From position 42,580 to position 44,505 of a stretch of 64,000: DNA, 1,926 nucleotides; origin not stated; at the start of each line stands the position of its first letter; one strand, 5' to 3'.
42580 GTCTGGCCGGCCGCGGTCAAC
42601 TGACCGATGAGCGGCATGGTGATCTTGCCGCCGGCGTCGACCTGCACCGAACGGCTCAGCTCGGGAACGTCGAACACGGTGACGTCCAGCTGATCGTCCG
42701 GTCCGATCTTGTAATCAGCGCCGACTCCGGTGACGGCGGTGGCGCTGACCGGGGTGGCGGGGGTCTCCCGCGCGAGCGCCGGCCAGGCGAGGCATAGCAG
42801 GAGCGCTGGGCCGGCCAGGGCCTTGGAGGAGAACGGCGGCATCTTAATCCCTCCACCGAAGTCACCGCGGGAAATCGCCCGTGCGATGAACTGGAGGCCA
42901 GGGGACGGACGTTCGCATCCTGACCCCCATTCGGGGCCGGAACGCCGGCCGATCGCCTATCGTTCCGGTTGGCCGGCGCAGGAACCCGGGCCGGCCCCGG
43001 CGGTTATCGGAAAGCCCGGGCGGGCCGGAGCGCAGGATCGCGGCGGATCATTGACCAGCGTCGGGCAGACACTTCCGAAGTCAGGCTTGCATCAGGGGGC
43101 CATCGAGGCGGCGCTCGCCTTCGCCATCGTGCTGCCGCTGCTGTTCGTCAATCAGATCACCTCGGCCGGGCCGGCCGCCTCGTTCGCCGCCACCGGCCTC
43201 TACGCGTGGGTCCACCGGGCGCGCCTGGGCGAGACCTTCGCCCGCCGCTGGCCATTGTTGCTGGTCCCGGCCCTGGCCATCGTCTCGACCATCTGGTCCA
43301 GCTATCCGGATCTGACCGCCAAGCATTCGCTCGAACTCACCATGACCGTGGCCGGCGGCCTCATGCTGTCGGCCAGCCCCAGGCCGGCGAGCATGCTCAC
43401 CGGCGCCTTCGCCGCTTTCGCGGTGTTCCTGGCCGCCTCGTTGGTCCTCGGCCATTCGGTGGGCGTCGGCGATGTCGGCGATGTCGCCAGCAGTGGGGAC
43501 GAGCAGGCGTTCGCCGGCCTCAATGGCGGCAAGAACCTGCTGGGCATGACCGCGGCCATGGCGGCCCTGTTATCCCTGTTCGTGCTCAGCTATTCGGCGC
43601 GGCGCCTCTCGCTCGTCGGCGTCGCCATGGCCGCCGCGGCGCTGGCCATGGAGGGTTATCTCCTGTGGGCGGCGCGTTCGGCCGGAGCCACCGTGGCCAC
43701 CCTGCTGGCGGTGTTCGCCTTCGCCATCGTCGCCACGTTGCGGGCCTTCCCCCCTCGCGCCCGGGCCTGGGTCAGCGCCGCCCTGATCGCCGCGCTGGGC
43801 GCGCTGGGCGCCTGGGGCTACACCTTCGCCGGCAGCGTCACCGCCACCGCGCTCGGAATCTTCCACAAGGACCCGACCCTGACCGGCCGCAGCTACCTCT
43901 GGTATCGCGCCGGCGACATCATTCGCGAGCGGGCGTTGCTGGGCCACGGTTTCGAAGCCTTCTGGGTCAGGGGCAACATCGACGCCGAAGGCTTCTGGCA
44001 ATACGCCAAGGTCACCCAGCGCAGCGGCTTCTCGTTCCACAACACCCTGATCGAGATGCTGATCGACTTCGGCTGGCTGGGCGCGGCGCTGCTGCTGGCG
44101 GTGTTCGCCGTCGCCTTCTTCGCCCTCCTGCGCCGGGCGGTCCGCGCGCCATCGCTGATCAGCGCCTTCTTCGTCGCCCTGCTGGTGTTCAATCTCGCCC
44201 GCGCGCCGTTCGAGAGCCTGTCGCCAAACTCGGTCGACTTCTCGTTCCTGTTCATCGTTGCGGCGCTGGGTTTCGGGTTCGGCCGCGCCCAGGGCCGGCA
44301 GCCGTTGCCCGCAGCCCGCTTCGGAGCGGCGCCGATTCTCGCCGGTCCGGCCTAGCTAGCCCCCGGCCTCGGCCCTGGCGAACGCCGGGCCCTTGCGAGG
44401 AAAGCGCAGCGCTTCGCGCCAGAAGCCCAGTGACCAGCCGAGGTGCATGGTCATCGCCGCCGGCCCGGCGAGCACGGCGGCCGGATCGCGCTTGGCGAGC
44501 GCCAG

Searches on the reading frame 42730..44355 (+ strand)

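Call 82: search_protein_families(library=pfam, proteins=[window:42730-44355:+], max_evalue=0.00001)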
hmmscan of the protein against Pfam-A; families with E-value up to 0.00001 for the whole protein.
window:42730-44355:+ (541 aa): 1 family
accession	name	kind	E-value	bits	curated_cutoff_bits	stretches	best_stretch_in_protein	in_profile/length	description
PF04932.20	Wzy_C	-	8.1e-11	42.4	31.7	1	278-456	2-149/149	O-Antigen ligase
